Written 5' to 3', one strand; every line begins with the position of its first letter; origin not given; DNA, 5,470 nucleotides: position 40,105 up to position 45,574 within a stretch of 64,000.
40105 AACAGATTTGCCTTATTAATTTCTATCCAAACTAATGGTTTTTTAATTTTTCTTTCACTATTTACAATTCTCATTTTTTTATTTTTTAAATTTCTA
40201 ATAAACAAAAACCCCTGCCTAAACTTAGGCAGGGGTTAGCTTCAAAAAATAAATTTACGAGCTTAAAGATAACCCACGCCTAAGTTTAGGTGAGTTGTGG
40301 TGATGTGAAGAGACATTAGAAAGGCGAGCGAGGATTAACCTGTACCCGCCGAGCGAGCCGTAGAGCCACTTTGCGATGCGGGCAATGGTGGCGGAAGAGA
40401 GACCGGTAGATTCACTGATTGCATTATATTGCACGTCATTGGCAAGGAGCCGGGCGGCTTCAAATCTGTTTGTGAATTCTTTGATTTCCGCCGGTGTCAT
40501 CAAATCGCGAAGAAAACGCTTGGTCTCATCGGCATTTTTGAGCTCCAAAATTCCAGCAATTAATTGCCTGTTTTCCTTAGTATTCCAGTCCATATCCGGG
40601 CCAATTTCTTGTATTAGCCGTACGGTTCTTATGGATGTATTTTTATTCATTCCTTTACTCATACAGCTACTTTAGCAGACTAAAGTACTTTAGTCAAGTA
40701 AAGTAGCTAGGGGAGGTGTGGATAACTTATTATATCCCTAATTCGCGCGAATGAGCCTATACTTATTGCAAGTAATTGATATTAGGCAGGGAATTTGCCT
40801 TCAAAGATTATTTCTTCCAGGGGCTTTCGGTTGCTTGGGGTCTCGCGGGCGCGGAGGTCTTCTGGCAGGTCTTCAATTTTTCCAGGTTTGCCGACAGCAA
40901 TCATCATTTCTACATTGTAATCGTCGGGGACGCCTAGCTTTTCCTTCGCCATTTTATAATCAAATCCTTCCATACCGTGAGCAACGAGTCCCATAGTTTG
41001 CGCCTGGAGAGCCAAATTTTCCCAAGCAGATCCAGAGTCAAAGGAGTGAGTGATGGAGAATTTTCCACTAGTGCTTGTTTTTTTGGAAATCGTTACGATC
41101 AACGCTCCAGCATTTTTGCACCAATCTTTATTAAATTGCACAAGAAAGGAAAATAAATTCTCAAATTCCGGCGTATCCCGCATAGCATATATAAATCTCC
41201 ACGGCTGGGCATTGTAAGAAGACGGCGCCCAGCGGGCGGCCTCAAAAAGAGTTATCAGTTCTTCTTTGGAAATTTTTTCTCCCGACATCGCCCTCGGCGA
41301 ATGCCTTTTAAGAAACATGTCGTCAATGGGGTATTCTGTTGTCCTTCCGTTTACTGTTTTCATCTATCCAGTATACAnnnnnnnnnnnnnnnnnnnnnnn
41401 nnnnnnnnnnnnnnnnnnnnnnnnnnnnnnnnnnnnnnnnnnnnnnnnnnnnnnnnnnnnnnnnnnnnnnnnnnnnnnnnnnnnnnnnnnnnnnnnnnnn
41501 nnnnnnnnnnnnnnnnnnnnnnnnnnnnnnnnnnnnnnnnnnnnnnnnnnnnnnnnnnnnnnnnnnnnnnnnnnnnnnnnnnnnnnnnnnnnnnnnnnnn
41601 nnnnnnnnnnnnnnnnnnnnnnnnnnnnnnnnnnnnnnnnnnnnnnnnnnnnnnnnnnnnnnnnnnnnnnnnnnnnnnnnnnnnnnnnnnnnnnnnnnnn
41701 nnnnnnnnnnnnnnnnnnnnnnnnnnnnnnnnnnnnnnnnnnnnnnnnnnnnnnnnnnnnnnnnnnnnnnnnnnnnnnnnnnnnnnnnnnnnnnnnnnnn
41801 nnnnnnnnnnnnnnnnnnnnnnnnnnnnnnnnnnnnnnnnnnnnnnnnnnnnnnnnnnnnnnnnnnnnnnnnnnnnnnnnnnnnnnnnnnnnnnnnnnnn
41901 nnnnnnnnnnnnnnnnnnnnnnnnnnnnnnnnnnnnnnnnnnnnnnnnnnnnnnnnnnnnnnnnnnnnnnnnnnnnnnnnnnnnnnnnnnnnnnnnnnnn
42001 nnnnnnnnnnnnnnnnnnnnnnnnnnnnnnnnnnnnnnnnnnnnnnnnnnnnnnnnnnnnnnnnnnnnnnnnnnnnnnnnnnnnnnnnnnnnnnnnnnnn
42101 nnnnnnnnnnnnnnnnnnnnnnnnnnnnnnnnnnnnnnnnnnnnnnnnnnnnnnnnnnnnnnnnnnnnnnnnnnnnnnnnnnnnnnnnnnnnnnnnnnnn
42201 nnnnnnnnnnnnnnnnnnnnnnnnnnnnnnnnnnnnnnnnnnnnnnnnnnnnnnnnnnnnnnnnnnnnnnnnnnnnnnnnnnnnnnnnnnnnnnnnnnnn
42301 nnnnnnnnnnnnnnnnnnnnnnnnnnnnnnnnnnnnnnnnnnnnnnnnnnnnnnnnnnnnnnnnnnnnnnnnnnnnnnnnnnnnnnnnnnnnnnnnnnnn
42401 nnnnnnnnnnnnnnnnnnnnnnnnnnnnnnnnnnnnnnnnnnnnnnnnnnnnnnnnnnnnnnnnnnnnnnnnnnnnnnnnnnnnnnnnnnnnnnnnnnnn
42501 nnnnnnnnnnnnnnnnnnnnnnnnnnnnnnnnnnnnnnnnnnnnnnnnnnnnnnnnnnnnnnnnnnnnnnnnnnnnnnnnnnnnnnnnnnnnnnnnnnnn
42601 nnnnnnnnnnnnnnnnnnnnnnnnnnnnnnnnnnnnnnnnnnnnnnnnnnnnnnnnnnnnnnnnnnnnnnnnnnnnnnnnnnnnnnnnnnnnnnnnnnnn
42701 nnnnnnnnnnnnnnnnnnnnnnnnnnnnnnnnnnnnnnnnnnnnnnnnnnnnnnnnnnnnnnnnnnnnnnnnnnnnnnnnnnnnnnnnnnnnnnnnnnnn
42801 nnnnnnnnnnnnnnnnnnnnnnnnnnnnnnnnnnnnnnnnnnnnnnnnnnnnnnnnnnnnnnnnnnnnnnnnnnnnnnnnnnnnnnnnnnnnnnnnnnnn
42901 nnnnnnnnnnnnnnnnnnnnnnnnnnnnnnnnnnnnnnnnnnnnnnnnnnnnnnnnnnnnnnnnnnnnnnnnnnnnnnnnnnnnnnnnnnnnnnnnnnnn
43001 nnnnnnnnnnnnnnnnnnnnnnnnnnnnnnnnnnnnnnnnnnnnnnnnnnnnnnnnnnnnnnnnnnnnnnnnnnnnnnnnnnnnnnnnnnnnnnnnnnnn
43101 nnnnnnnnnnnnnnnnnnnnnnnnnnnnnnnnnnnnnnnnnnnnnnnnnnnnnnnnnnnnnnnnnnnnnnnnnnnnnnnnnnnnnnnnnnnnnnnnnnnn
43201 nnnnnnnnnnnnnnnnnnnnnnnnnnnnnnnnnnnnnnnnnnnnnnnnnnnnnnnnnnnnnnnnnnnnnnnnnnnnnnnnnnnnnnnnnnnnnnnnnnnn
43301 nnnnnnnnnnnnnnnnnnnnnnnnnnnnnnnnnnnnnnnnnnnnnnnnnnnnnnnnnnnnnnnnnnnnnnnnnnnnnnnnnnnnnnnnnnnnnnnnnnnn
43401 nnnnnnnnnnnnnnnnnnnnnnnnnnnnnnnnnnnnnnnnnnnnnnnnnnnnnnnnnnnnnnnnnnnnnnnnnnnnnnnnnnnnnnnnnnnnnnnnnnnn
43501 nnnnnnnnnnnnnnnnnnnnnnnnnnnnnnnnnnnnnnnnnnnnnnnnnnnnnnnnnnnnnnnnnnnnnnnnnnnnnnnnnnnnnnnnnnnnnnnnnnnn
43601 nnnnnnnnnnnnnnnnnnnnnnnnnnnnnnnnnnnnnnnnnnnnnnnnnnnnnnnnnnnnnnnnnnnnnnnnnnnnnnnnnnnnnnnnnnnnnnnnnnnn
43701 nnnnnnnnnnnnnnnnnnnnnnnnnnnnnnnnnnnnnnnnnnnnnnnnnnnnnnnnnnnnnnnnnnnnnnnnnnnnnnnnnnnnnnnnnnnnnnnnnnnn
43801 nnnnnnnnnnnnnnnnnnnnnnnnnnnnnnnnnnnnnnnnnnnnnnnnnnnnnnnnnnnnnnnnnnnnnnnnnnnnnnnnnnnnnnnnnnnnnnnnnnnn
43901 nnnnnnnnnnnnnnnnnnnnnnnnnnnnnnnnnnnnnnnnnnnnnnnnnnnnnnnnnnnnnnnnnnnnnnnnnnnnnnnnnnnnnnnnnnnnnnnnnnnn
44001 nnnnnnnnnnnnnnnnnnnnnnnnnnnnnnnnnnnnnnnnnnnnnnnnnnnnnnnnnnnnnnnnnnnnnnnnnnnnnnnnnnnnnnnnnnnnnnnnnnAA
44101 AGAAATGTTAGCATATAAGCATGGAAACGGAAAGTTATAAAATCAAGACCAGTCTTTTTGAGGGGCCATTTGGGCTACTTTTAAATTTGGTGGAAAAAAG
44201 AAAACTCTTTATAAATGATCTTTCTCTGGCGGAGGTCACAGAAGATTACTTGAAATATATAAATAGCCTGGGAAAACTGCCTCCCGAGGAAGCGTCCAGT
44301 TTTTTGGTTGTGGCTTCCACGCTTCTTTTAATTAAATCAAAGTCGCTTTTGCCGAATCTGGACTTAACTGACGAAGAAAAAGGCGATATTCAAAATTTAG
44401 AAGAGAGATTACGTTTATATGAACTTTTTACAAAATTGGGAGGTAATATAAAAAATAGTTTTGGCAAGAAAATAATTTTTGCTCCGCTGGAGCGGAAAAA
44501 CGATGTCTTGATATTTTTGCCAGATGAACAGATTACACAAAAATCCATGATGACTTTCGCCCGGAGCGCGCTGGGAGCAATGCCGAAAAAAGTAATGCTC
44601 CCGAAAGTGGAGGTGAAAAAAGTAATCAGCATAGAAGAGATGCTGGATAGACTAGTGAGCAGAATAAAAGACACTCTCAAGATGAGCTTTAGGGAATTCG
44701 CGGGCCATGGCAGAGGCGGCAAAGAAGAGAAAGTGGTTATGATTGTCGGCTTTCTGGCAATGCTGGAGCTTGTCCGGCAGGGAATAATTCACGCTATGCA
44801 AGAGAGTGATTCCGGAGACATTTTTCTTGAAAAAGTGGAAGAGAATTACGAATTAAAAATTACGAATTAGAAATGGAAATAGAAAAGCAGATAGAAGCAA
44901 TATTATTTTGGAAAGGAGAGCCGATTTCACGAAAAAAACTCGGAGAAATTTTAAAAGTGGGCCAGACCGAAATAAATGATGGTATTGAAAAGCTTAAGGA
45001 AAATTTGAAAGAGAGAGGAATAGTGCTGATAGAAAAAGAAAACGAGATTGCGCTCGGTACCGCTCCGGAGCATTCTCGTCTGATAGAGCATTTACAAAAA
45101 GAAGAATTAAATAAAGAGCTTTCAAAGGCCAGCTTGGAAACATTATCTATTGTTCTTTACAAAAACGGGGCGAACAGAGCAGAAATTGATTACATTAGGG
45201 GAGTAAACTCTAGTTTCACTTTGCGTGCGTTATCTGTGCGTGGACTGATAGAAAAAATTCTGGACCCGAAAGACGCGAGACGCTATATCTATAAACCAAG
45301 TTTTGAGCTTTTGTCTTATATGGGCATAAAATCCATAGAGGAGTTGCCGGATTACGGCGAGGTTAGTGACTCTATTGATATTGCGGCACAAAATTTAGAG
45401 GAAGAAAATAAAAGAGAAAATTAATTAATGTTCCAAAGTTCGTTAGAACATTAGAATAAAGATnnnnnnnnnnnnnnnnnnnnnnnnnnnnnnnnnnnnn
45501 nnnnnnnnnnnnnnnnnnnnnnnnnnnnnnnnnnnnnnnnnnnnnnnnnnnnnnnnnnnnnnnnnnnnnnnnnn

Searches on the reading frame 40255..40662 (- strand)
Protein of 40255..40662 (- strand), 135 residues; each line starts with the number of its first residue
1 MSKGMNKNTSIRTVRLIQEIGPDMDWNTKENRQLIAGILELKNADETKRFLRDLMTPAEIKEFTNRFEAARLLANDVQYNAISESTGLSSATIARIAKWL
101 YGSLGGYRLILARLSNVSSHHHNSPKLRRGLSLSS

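Call 15: search_protein_families(library=pfam, proteins=[window:40255-40662:-], max_evalue=0.01)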
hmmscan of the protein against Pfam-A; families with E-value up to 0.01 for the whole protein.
window:40255-40662:- (135 aa): 1 family
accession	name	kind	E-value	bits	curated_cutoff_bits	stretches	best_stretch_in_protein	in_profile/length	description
PF01371.25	Trp_repressor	-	6.5e-17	61.8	27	1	32-114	4-87/88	Trp repressor protein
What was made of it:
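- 40255..40662 (-): YerC/TrpR-related gene, the likely target of copy 2. Its own R2 palindromes (40665-40710) overlap a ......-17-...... promoter that would start the mRNA at the ATG. Pfam Trp_repressor (call 15).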

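Call 43: search_protein_families(library=ncbifam, proteins=[window:40255-40662:-], max_evalue=0.01)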
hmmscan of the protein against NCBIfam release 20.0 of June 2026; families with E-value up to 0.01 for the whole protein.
window:40255-40662:- (135 aa): 2 families
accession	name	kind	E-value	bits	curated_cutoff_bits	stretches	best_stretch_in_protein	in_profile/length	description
TIGR02531.1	yecD_yerC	hypoth_equivalog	3.5e-18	65.8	42.2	1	31-114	5-88/88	YerC/YecD family TrpR-related protein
TIGR01701.1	Fdhalpha-like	subfamily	0.00051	18.3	582.15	1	53-101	295-343/744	FdhF/YdeP family oxidoreductase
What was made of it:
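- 40255..40662 (-): NCBIfam TIGR02531 YerC/YecD at 65.8 bits, above the 42.2 cut-off (call 43).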

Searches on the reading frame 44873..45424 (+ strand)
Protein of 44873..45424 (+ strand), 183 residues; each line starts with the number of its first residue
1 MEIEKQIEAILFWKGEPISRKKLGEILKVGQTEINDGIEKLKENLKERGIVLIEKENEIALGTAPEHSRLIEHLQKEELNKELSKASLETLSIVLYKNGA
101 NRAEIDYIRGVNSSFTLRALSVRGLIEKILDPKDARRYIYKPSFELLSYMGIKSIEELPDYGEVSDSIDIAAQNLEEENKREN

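Call 16: search_protein_families(library=pfam, proteins=[window:44873-45424:+], max_evalue=0.01)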
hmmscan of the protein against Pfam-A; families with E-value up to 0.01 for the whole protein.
window:44873-45424:+ (183 aa): 2 families
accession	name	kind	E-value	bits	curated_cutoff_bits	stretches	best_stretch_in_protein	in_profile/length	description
PF04079.22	SMC_ScpB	-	2.1e-37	128.6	27.4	1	6-160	2-159/160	Segregation and condensation complex subunit ScpB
PF22167.2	PH0730-like_N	-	0.0091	16.6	30.2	0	7-41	5-39/60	PH0730-like, N-terminal domain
